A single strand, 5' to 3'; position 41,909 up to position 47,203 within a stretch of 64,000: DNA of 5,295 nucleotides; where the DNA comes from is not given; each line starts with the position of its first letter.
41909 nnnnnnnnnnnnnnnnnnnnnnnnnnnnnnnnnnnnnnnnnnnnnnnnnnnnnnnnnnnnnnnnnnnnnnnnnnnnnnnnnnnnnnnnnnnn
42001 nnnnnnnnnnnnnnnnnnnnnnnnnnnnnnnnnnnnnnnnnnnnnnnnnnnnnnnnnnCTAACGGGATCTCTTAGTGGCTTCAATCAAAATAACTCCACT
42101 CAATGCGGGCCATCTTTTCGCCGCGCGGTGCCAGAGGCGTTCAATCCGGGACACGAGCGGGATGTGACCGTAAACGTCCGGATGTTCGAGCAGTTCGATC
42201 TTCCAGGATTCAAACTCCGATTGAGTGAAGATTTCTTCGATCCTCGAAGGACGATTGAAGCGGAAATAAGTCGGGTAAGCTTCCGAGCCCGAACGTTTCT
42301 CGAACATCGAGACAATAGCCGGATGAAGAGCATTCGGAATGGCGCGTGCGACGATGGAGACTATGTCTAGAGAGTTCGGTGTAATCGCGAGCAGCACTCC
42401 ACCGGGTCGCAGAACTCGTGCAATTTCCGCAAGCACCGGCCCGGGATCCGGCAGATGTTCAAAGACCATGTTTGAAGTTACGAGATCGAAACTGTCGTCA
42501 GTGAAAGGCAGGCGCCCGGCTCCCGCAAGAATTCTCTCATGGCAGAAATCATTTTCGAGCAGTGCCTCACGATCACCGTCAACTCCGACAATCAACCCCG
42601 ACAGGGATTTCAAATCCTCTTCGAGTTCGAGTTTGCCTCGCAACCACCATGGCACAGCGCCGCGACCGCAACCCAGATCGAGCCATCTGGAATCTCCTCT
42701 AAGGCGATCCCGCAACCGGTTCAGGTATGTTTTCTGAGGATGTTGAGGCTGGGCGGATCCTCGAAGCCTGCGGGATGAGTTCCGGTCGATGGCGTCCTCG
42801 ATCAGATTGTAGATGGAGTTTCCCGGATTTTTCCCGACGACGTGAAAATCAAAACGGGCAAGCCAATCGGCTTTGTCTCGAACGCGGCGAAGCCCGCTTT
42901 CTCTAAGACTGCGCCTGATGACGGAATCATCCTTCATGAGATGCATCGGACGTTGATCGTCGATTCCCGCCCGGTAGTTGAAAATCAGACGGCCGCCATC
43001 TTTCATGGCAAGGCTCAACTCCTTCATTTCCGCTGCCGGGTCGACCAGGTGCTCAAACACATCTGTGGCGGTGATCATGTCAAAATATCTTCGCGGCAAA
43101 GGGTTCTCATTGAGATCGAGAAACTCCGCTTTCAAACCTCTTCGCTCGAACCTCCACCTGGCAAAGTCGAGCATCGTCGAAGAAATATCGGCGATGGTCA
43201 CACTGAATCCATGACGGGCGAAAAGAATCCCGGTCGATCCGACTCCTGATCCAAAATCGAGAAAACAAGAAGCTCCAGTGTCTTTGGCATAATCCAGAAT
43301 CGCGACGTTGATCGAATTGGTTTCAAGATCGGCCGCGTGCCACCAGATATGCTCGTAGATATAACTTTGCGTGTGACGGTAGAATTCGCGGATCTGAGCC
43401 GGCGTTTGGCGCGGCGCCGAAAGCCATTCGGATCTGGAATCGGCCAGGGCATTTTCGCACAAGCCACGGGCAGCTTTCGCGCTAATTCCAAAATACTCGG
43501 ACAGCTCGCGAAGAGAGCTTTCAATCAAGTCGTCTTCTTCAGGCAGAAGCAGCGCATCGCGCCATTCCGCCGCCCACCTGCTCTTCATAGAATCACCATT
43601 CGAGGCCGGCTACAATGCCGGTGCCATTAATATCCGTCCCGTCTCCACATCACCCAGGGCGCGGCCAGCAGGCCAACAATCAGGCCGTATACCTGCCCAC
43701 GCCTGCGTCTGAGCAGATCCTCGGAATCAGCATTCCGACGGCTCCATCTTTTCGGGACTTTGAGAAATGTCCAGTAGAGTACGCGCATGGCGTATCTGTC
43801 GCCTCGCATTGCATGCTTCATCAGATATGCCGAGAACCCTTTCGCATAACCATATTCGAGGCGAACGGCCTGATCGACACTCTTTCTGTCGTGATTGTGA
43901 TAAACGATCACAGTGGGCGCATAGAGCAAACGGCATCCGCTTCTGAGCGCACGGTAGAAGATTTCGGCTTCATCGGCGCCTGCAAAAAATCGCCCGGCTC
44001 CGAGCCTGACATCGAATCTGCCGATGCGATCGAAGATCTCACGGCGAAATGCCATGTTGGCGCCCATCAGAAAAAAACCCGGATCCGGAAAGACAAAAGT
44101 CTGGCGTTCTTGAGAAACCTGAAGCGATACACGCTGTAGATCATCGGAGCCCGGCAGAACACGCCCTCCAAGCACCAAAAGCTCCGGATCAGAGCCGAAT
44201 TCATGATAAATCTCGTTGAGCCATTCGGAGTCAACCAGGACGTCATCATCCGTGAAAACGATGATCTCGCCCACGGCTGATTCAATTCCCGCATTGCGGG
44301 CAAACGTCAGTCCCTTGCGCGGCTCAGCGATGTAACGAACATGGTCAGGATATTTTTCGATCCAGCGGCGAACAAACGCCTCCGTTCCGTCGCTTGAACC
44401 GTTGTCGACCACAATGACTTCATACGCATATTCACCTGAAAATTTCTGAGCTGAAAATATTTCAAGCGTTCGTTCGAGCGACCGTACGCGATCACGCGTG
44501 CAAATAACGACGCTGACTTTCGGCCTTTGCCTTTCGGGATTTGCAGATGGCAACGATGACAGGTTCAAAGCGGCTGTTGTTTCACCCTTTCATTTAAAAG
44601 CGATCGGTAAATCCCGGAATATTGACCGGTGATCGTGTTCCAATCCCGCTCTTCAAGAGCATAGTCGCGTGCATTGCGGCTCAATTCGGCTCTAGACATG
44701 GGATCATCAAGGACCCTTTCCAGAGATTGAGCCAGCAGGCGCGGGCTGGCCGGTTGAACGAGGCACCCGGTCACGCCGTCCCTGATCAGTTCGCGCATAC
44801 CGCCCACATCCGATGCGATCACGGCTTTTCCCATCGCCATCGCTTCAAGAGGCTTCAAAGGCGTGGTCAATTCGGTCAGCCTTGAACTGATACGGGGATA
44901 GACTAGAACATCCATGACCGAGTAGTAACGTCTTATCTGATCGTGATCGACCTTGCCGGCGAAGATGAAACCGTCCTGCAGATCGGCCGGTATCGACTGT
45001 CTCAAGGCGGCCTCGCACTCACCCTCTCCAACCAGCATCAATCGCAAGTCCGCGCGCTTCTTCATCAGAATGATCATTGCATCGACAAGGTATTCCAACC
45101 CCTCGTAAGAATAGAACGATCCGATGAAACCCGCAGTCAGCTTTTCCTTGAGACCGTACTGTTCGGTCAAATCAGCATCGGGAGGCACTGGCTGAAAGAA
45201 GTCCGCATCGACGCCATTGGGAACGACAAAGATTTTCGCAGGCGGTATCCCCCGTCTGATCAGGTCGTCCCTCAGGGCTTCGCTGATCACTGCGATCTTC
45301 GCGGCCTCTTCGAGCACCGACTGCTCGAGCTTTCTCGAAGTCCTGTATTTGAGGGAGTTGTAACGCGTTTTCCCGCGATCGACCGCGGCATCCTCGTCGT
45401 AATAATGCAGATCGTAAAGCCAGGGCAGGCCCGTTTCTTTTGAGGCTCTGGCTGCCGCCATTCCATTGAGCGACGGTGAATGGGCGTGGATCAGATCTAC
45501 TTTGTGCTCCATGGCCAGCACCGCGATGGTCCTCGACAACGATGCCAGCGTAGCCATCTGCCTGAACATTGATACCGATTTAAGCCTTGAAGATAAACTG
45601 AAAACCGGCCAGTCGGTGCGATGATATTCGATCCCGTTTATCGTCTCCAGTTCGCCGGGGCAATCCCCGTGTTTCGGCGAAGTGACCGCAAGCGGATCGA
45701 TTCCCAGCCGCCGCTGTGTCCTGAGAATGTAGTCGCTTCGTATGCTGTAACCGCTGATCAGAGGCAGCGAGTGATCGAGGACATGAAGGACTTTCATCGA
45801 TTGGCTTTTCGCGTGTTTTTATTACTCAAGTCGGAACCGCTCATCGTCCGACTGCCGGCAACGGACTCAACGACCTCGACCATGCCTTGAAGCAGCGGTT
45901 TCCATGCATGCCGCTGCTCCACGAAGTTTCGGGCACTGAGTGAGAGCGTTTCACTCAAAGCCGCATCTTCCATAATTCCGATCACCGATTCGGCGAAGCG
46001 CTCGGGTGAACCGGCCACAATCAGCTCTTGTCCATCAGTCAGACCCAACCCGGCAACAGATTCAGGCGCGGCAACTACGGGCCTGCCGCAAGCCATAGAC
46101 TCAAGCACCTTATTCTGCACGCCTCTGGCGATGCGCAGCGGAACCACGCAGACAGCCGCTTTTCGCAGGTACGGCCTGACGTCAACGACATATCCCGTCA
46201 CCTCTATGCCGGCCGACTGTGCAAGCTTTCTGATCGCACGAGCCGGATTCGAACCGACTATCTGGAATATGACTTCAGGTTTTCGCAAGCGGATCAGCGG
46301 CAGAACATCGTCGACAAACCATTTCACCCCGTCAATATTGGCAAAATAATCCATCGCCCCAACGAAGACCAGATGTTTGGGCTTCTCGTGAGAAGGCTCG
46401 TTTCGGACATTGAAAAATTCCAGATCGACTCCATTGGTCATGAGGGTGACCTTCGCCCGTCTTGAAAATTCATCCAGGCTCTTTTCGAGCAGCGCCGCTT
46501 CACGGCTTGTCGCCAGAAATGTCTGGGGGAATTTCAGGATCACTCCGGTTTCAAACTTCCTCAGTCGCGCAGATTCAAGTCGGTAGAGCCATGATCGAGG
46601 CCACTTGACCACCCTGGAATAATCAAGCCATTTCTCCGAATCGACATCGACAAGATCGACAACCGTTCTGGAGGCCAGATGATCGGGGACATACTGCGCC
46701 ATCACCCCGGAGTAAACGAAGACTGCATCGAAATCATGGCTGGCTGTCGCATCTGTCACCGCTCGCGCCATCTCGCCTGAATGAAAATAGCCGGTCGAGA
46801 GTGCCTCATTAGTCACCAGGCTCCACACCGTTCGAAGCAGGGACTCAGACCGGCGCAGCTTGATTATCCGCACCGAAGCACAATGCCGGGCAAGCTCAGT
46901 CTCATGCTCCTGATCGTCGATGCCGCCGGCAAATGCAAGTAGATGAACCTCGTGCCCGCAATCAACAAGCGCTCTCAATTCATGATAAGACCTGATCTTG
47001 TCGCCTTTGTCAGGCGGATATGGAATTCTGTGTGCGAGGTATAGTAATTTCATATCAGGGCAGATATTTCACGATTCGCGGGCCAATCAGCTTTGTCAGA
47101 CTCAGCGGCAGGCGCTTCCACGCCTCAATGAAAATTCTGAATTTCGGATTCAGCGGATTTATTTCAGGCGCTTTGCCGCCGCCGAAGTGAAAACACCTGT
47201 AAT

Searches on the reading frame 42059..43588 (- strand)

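Call 65: search_protein_families(library=pfam, proteins=[window:42059-43588:-], max_evalue=0.00001)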
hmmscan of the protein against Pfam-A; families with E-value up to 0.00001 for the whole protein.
window:42059-43588:- (509 aa): 7 families
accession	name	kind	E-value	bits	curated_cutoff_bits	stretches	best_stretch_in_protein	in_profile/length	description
PF08241.18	Methyltransf_11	-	2.8e-33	114.9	21.2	2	303-400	1-94/95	Methyltransferase domain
PF13489.12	Methyltransf_23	-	7.6e-31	107.5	27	2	288-449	12-124/164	Methyltransferase domain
PF08242.18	Methyltransf_12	-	2.1e-27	96.1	30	2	110-201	1-98/98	Methyltransferase domain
PF13649.12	Methyltransf_25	-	2.6e-25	89.4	27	2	110-199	2-97/97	Methyltransferase domain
PF13847.12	Methyltransf_31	-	1.5e-23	83.5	27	2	299-407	4-115/145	Methyltransferase domain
PF01209.24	Ubie_methyltran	-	1.9e-13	50.7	20.1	1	302-403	51-153/233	ubiE/COQ5 methyltransferase family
PF05175.20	MTS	-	3.8e-06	27.1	23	0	299-415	32-152/170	Methyltransferase small domain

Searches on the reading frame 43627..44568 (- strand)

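Call 66: search_protein_families(library=pfam, proteins=[window:43627-44568:-], max_evalue=0.00001)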
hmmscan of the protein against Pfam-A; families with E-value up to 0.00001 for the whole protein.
window:43627-44568:- (313 aa): 4 families
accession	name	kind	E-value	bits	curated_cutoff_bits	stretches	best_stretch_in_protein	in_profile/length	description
PF00535.33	Glycos_transf_2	-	1.6e-29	103.5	23.3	1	19-182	1-167/168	Glycosyl transferase family 2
PF13641.12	Glyco_tranf_2_3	-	1.1e-18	68.6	27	1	16-236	1-222/230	Glycosyltransferase like family 2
PF10111.15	Glyco_tranf_2_2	-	1.2e-09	38.6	27.3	1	19-119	1-101/276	Glycosyltransferase like family 2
PF13632.12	Glyco_trans_2_3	-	1.7e-06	28.5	27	1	102-255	1-148/198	Glycosyl transferase family group 2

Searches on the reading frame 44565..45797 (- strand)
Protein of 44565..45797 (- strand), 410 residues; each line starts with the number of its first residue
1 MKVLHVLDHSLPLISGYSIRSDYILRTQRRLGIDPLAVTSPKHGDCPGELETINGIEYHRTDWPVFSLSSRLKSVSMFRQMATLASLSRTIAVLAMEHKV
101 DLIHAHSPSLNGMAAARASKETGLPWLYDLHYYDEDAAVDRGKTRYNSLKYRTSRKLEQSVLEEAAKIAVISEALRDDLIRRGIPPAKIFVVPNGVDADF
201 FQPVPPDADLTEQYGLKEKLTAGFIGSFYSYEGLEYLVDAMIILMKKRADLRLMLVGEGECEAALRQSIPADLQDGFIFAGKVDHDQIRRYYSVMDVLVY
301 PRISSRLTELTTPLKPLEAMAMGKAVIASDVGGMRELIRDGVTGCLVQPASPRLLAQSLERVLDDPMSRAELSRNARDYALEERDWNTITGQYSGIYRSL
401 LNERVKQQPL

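Call 66: search_protein_families(library=pfam, proteins=[window:44565-45797:-], max_evalue=0.00001)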
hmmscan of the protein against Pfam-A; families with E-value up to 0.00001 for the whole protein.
window:44565-45797:- (410 aa): 5 families
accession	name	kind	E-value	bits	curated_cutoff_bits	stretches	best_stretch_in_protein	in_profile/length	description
PF13692.12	Glyco_trans_1_4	-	1.3e-33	116.7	27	1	221-365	3-142/142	Glycosyl transferases group 1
PF00534.26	Glycos_transf_1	-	2.8e-30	105.6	26.4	1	216-378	11-171/172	Glycosyl transferases group 1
PF13579.12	Glyco_trans_4_4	-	7.7e-25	88.5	29.7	1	16-195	2-158/158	Glycosyl transferase 4-like domain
PF13439.12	Glyco_transf_4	-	4.5e-20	72.8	28.5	1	82-199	55-169/170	Glycosyltransferase Family 4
PF13524.12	Glyco_trans_1_2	-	3.7e-07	30.6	25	1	249-387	13-136/144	Glycosyl transferase-like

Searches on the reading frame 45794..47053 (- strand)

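Call 66: search_protein_families(library=pfam, proteins=[window:45794-47053:-], max_evalue=0.00001)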
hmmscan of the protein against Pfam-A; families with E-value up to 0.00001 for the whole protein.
window:45794-47053:- (419 aa): 3 families
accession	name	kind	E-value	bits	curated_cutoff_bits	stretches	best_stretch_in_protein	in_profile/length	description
PF13692.12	Glyco_trans_1_4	-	1.2e-28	100.6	27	1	226-363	2-142/142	Glycosyl transferases group 1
PF00534.26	Glycos_transf_1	-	3.4e-10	40.2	26.4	1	218-375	8-170/172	Glycosyl transferases group 1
PF13524.12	Glyco_trans_1_2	-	6e-09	36.4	25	1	258-385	12-136/144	Glycosyl transferase-like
